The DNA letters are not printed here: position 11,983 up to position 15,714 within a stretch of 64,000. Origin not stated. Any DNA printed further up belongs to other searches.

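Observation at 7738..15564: VirB10 appears split or duplicated across two giant genes that share a ~17-residue repeat I do not recognise from any T4SS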

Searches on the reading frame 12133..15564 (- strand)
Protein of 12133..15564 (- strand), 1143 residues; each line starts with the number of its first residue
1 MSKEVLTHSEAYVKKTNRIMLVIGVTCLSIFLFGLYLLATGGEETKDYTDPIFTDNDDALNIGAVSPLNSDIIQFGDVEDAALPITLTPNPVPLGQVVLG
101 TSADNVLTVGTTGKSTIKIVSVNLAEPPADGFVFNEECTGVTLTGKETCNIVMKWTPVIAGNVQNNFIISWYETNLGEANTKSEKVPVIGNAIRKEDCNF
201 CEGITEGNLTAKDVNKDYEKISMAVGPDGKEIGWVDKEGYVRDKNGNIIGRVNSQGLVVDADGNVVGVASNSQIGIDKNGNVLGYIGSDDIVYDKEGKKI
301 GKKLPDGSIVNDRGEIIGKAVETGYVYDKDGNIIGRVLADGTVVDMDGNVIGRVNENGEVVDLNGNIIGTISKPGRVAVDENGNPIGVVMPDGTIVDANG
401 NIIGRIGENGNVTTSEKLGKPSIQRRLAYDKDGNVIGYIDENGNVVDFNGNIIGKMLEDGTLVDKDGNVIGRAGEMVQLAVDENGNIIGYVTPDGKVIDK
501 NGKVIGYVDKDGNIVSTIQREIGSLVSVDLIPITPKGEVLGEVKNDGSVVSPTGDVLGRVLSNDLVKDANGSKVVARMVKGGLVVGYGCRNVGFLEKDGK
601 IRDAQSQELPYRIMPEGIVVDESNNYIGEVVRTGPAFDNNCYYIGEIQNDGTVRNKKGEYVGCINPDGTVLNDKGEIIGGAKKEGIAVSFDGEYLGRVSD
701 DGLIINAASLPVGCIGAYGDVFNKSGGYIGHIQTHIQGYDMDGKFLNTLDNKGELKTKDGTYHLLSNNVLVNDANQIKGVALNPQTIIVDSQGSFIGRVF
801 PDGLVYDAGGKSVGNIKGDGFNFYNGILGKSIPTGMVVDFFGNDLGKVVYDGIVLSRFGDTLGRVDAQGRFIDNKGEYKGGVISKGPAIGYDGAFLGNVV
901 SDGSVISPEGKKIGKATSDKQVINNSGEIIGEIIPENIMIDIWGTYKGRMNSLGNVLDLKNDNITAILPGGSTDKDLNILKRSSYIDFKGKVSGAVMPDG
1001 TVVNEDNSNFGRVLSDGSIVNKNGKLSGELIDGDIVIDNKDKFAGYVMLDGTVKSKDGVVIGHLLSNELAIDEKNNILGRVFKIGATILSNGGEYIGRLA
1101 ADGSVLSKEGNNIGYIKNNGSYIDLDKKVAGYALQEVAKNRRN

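Call 5: search_protein_families(library=pfam, proteins=[window:12133-15564:-], max_evalue=0.01)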
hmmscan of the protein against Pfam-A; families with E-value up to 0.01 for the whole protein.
window:12133-15564:- (1143 aa): 5 families
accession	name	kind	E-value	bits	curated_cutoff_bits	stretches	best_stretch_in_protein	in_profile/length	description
PF21785.3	Bflower_2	-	4.6e-62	207.2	38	10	278-372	7-97/112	5-fold beta-flower protein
PF12396.14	DUF3659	-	1.2e-26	92.8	24.8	1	322-371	10-55/61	Protein of unknown function (DUF3659)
PF21784.3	Bflower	-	9.4e-24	84.5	25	3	427-474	19-64/116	4-fold beta flower protein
PF05593.20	RHS_repeat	-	4.6e-08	33.7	22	0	397-444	2-37/38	RHS Repeat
PF15780.11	ASH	-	0.00018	22.1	27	1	91-164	13-83/98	Abnormal spindle-like microcephaly-assoc'd, ASPM-SPD-2-Hydin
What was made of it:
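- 12133..15564 (-): Gene A (1143 aa): the N-terminal half of the split VirB10. It contains the inner-membrane anchor, the ASH domain and about 53 beta-hairpin repeats, and has no barrel. Pfam Bflower_2 4.6e-62, DUF3659 1.2e-26, Bflower 9.4e-24 (call 5).
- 14986..15312 (-): A aa 85-193: ASH/PapD-like beta-sandwich with invariant cysteines C138 and C149. C198 and C201 lie just after it. Pfam ASH E = 1.8e-4, below the cut-off (call 5).
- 12166..14901 (-): A aa 222-1133: array of about 53 17-residue beta-hairpins (beta-flower type). 10 Bflower_2 profile stretches (call 5).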

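Call 10: search_solved_structures(query=window:12133-15564:-, max_evalue=0.01, show_alignments=1)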
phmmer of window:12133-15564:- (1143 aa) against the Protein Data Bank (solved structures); distinct sequences matched with E-value up to 0.01: 0.
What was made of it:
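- Tried and rejected: phmmer of A against PDB sequences gave no hit (call 10).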

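Call 24: search_protein_families(library=ncbifam, proteins=[window:12133-15564:-], max_evalue=0.01)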
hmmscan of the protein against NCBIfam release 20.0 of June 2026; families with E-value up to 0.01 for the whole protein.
window:12133-15564:- (1143 aa): 3 families
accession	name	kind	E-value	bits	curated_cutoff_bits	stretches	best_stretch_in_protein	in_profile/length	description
TIGR01643.1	YD_repeat_2x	repeat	1.4e-10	41.2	15.8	0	322-341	17-36/42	YD repeat-containing protein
NF012200.0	choice_anch_D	domain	2.8e-05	24.6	45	1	85-167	17-99/108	choice-of-anchor D domain-containing protein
NF045527.1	LegT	equivalog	0.00022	19.9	1200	1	125-175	48-98/776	Dot/Icm T4SS effector LegT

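Call 26: find_homologous_proteins(query=window:12136-15564:-, max_evalue=0.00001)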
Query window:12136-15564:- (1143 aa): 986 proteins with E <= 0.00001 among 8000 candidates; the best 120 are listed.
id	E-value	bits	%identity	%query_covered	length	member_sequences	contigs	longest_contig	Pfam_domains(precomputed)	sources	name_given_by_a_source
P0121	0.0e+0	1321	40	81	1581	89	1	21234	PF21784.4,PF05593.20,PF12396.15,PF21785.4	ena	-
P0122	0.0e+0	1247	51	100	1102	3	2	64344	PF15780.12,PF21784.4,PF05593.20,PF12396.15,PF21785.4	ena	-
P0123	0.0e+0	1242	51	100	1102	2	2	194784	PF21784.4,PF05593.20,PF12396.15,PF21785.4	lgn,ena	-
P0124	0.0e+0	1229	42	80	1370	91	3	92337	PF21784.4,PF05593.20,PF12396.15,PF21785.4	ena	-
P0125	0.0e+0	1215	35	99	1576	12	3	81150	PF21784.4,PF05593.20,PF12396.15,PF21785.4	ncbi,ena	-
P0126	0.0e+0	1214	50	100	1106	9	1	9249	PF21784.4,PF05593.20,PF12396.15,PF21785.4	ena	-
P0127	0.0e+0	1211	49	100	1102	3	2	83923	PF21784.4,PF05593.20,PF12396.15,PF21785.4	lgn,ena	-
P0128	0.0e+0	1211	42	81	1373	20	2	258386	PF21784.4,PF05593.20,PF12396.15,PF21785.4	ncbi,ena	-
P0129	0.0e+0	1194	39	81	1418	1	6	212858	PF21784.4,PF05593.20,PF12396.15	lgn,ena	-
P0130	0.0e+0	1186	48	100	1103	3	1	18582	PF21784.4,PF05593.20,PF12396.15,PF21785.4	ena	-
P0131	0.0e+0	1155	42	100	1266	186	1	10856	PF21784.4,PF05593.20,PF12396.15,PF21785.4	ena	-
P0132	0.0e+0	1131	41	100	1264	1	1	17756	PF21784.4,PF05593.20,PF12396.15,PF21785.4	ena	-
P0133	0.0e+0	1125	41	100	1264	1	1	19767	PF21784.4,PF05593.20,PF12396.15,PF21785.4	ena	-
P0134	0.0e+0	1121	46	100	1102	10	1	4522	PF21784.4,PF05593.20,PF12396.15,PF21785.4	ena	-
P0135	0.0e+0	1118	39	82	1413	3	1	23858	PF21784.4,PF05593.20,PF12396.15,PF21785.4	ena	-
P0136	0.0e+0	1116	40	100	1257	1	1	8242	PF21784.4,PF05593.20,PF12396.15,PF21785.4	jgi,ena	-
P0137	0.0e+0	1116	40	100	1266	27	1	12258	PF21784.4,PF05593.20,PF12396.15,PF21785.4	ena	-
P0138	0.0e+0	1112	36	99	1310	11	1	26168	PF21784.4,PF05593.20,PF12396.15,PF21785.4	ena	-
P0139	0.0e+0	1109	45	92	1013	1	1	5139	PF21784.4,PF05593.20,PF12396.15,PF21785.4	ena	-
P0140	0.0e+0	1106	38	80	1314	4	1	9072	PF21784.4,PF05593.20,PF12396.15,PF21785.4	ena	-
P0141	0.0e+0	1102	41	81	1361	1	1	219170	PF21784.4,PF05593.20,PF12396.15,PF21785.4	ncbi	-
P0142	0.0e+0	1073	38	81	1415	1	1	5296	PF21784.4,PF05593.20,PF12396.15,PF21785.4,PF15535.13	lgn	-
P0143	0.0e+0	1072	40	100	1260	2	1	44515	PF21784.4,PF05593.20,PF12396.15,PF21785.4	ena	-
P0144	0.0e+0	1069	37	99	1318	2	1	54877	PF21784.4,PF12396.15,PF21785.4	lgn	-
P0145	0.0e+0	1065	39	83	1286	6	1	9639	PF21784.4,PF05593.20,PF12396.15,PF21785.4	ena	-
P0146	0.0e+0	1062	37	81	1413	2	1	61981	PF21784.4,PF12396.15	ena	-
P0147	0.0e+0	1044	39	100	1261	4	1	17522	PF21784.4,PF05593.20,PF12396.15,PF21785.4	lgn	-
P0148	0.0e+0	1042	38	100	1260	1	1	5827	PF21784.4,PF05593.20,PF12396.15,PF21785.4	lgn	-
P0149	0.0e+0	1037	45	100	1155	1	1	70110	PF21784.4,PF05593.20,PF12396.15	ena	-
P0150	0.0e+0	1034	39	100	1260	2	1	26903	PF21784.4,PF05593.20,PF12396.15,PF21785.4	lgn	-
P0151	0.0e+0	1026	42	100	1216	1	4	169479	PF21784.4,PF05593.20,PF12396.15,PF21785.4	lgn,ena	-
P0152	3.7e-283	960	43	100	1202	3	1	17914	PF21784.4,PF05593.20,PF12396.15,PF21785.4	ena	-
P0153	7.3e-282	956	43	100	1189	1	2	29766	PF21784.4,PF05593.20,PF12396.15,PF21785.4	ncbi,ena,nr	ncbi:MAG: DUF3659 domain-containing protein [Alphaproteobacteria bacterium]|nr:DUF3659 domain-contai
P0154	2.9e-255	868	45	80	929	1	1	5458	PF21784.4,PF05593.20,PF12396.15,PF21785.4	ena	-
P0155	8.2e-240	817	61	49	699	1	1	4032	PF20606.4,PF21784.4,PF05593.20,PF12396.15,PF21785.4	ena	-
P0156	1.5e-215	737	64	47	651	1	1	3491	PF21784.4,PF05593.20,PF12396.15,PF21785.4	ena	-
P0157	2.1e-214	733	33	97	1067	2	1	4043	PF21784.4,PF12396.15,PF21785.4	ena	-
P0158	5.9e-202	691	48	60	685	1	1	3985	PF21784.4,PF05593.20,PF12396.15,PF21785.4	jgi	-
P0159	5.5e-183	629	27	80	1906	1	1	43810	PF21784.4,PF05593.20,PF12396.15,PF21785.4,PF03743.20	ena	-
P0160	1.8e-164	567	40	68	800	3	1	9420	PF21784.4,PF12396.15,PF21785.4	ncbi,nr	ncbi:MAG: DUF3659 domain-containing protein, partial [Alphaproteobacteria bacterium]|nr:DUF3659 doma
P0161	8.4e-158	545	41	67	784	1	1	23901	PF21784.4,PF05593.20,PF12396.15,PF21785.4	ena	-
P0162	4.2e-153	530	32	43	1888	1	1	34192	PF21784.4,PF12396.15,PF21785.4,PF03743.20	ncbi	-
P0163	4.6e-150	520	25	82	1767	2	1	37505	PF21784.4,PF05593.20,PF12396.15,PF21785.4,PF03743.20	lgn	-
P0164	2.8e-131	457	27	79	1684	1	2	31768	PF21784.4,PF05593.20,PF12396.15,PF21785.4,PF03743.20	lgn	-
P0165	1.6e-124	435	24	81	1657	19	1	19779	PF21784.4,PF05593.20,PF12396.15,PF21785.4,PF03743.20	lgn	-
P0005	6.7e-123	430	26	80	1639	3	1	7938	PF21784.4,PF05593.20,PF12396.15,PF21785.4,PF03743.20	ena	-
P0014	2.7e-121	424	26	76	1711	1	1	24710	PF21784.4,PF12396.15,PF21785.4,PF03743.20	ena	-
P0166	3.1e-121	424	25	79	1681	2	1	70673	PF21784.4,PF05593.20,PF12396.15,PF21785.4,PF03743.20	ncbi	-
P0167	4.5e-119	417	25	79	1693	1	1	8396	PF21784.4,PF12396.15,PF21785.4,PF03743.20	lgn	-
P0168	8.5e-119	416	31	78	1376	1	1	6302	PF21784.4,PF05593.20,PF12396.15,PF21785.4,PF03743.20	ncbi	-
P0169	6.9e-116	406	27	79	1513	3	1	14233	PF21784.4,PF12396.15,PF21785.4,PF03743.20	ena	-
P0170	7.9e-116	406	26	80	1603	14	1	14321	PF21784.4,PF12396.15,PF21785.4,PF03743.20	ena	-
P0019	2.4e-115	405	26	79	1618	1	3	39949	PF21784.4,PF12396.15,PF21785.4,PF03743.20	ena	-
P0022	9.9e-115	403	26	79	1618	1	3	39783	PF21784.4,PF12396.15,PF21785.4,PF03743.20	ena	-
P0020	1.7e-114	402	26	79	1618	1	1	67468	PF21784.4,PF12396.15,PF21785.4,PF03743.20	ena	-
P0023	3.9e-114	401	25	79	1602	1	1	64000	PF21784.4,PF12396.15,PF21785.4,PF03743.20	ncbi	-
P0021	7.0e-114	400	26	79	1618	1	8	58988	PF21784.4,PF12396.15,PF21785.4,PF03743.20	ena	-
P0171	7.6e-114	400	26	80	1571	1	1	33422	PF21784.4,PF12396.15,PF21785.4,PF03743.20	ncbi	-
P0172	1.4e-112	396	25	80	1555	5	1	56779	PF21784.4,PF12396.15,PF21785.4,PF03743.20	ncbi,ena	-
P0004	1.8e-112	395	26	80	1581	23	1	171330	PF21784.4,PF12396.15,PF21785.4,PF03743.20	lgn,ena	-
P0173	2.5e-112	395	26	79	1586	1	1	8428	PF21784.4,PF12396.15,PF21785.4,PF03743.20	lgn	-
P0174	6.6e-109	383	25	84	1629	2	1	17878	PF21784.4,PF05593.20,PF12396.15,PF21785.4,PF03743.20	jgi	jgi:YD repeat-containing protein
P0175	1.1e-107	379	25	79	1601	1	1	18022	PF21784.4,PF05593.20,PF12396.15,PF21785.4,PF03743.20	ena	-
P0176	2.1e-107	378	25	79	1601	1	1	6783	PF21784.4,PF12396.15,PF21785.4,PF03743.20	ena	-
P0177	3.7e-106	374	26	76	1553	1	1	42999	PF21784.4,PF12396.15,PF21785.4,PF03743.20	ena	-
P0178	1.2e-105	373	24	81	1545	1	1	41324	PF21784.4,PF12396.15,PF21785.4,PF03743.20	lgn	-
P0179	1.4e-105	372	26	76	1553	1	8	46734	PF21784.4,PF12396.15,PF21785.4,PF03743.20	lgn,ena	-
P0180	1.4e-105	372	26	76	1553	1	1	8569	PF21784.4,PF12396.15,PF21785.4,PF03743.20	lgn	-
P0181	1.8e-105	372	24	81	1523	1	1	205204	PF21784.4,PF12396.15,PF21785.4,PF03743.20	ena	-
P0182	2.6e-105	371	26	81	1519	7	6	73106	PF21784.4,PF12396.15,PF21785.4,PF03743.20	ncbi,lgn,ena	-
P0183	4.0e-105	371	26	82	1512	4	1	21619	PF21784.4,PF12396.15,PF21785.4,PF03743.20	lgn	-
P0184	2.5e-104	368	27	79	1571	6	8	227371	PF21784.4,PF05593.20,PF12396.15,PF21785.4,PF03743.20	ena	-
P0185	3.7e-104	368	26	82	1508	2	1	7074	PF21784.4,PF12396.15,PF21785.4,PF03743.20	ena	-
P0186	1.1e-103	366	26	76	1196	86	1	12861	PF21784.4,PF12396.15,PF21785.4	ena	-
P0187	1.3e-103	366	26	76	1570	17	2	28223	PF21784.4,PF12396.15,PF21785.4,PF03743.20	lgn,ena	-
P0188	1.5e-103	366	26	76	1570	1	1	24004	PF21784.4,PF12396.15,PF21785.4,PF03743.20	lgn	-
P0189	1.5e-103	366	26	76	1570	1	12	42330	PF21784.4,PF12396.15,PF21785.4,PF03743.20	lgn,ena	-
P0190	1.5e-103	366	26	76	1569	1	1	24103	PF21784.4,PF12396.15,PF21785.4,PF03743.20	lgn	-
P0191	1.6e-103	366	26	76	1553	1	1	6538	PF21784.4,PF12396.15,PF21785.4,PF03743.20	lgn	-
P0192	2.7e-103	365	26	79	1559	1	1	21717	PF21784.4,PF12396.15,PF21785.4,PF03743.20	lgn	-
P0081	2.8e-103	365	26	79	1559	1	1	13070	PF21784.4,PF12396.15,PF21785.4,PF03743.20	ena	-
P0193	2.9e-103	365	26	76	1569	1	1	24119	PF21784.4,PF12396.15,PF21785.4,PF03743.20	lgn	-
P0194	3.1e-103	365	26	76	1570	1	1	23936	PF21784.4,PF12396.15,PF21785.4,PF03743.20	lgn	-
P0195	3.2e-103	365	26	76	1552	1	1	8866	PF21784.4,PF12396.15,PF21785.4,PF03743.20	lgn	-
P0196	3.5e-103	364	26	76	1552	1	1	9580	PF21784.4,PF12396.15,PF21785.4,PF03743.20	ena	-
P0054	4.1e-103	364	26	76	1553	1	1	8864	PF21784.4,PF12396.15,PF21785.4,PF03743.20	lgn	-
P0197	4.5e-103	364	26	76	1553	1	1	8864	PF21784.4,PF12396.15,PF21785.4,PF03743.20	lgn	-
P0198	4.5e-103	364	26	79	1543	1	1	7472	PF21784.4,PF12396.15,PF21785.4,PF03743.20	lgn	-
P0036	4.5e-103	364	26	76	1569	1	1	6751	PF21784.4,PF12396.15,PF21785.4,PF03743.20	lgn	-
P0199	4.6e-103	364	26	76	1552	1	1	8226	PF21784.4,PF12396.15,PF21785.4,PF03743.20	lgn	-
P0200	4.6e-103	364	26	76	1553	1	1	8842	PF21784.4,PF12396.15,PF21785.4,PF03743.20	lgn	-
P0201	4.7e-103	364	26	76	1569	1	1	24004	PF21784.4,PF12396.15,PF21785.4,PF03743.20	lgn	-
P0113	4.8e-103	364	26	76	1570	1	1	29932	PF21784.4,PF12396.15,PF21785.4,PF03743.20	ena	-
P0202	4.8e-103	364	26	76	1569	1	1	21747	PF21784.4,PF12396.15,PF21785.4,PF03743.20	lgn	-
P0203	4.9e-103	364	25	79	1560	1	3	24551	PF21784.4,PF12396.15,PF21785.4,PF03743.20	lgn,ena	-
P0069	4.9e-103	364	26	76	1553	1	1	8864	PF21784.4,PF12396.15,PF21785.4,PF03743.20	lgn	-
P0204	4.9e-103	364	26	76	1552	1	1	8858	PF21784.4,PF12396.15,PF21785.4,PF03743.20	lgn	-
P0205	4.9e-103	364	26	76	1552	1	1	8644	PF21784.4,PF12396.15,PF21785.4,PF03743.20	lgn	-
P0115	4.9e-103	364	26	76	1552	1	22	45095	PF21784.4,PF12396.15,PF21785.4,PF03743.20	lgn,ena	-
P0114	4.9e-103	364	26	76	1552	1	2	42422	PF21784.4,PF12396.15,PF21785.4,PF03743.20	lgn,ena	-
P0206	5.0e-103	364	26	76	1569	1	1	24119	PF21784.4,PF12396.15,PF21785.4,PF03743.20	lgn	-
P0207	5.2e-103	364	26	76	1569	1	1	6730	PF21784.4,PF12396.15,PF21785.4,PF03743.20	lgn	-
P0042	5.2e-103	364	26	76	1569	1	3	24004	PF21784.4,PF12396.15,PF21785.4,PF03743.20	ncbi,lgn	-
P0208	5.2e-103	364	26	76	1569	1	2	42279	PF21784.4,PF12396.15,PF21785.4,PF03743.20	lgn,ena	-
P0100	5.2e-103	364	26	76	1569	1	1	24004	PF21784.4,PF12396.15,PF21785.4,PF03743.20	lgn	-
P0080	5.2e-103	364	26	76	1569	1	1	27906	PF21784.4,PF12396.15,PF21785.4,PF03743.20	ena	-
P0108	5.2e-103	364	26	76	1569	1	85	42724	PF21784.4,PF12396.15,PF21785.4,PF03743.20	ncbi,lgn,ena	-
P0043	5.2e-103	364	26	76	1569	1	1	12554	PF21784.4,PF12396.15,PF21785.4,PF03743.20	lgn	-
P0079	5.2e-103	364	26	76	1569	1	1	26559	PF21784.4,PF12396.15,PF21785.4,PF03743.20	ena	-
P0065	5.2e-103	364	26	76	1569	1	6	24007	PF21784.4,PF12396.15,PF21785.4,PF03743.20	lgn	-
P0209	5.3e-103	364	26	76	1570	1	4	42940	PF21784.4,PF12396.15,PF21785.4,PF03743.20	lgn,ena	-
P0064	5.3e-103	364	26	76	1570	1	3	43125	PF21784.4,PF12396.15,PF21785.4,PF03743.20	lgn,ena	-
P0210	5.3e-103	364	26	76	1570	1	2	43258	PF21784.4,PF12396.15,PF21785.4,PF03743.20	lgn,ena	-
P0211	5.5e-103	364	26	76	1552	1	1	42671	PF21784.4,PF12396.15,PF21785.4,PF03743.20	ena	-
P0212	5.8e-103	364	26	76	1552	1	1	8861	PF21784.4,PF12396.15,PF21785.4,PF03743.20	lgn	-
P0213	6.0e-103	364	26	76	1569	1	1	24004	PF21784.4,PF12396.15,PF21785.4,PF03743.20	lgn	-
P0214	6.2e-103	364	26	76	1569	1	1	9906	PF21784.4,PF12396.15,PF21785.4,PF03743.20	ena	-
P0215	6.3e-103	364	26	76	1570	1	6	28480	PF21784.4,PF12396.15,PF21785.4,PF03743.20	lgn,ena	-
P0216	6.4e-103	364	26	76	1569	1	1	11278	PF21784.4,PF12396.15,PF21785.4,PF03743.20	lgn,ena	-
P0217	6.5e-103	363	26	76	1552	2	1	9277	PF21784.4,PF12396.15,PF21785.4,PF03743.20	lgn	-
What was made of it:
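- Public sources call it only "DUF3659 domain-containing protein" (call 26).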

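Call 33: find_encoding_contigs(protein=P0159, flank=10000, max_places=2)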
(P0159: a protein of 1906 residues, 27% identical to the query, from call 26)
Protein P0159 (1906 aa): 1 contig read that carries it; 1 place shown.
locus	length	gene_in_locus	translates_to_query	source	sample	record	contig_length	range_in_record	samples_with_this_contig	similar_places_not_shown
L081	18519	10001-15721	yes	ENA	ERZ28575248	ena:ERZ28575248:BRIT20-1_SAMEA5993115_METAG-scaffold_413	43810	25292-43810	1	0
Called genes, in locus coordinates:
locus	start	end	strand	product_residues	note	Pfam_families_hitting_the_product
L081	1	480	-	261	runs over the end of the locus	PF01066:CDP-OH_P_transf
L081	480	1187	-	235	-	PF02666:PS_Dcarbxylase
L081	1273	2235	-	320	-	PF19077:Big_13 (faint), PF17936:Big_6 (faint), PF01476:LysM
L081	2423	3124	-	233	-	PF00561:Abhydrolase_1, PF12697:Abhydrolase_6, PF12146:Hydrolase_4 (weak)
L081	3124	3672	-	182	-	PF00857:Isochorismatase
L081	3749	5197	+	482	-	PF00270:DEAD, PF04851:ResIII, PF00271:Helicase_C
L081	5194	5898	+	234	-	PF02230:Abhydrolase_2, PF00326:Peptidase_S9 (faint), PF00756:Esterase (weak)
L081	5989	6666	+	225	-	PF04335:VirB8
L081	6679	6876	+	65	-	-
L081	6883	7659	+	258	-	PF04335:VirB8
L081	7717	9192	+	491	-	PF03524:CagX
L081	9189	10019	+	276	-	-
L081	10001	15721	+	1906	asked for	PF05593:RHS_repeat (faint), PF12396:DUF3659 (faint), PF21784:Bflower (faint), PF21785:Bflower_2, PF03743:TrbI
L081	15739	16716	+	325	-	PF00437:T2SSE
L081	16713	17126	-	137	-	PF07309:FlaF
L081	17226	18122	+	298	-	-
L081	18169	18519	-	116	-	?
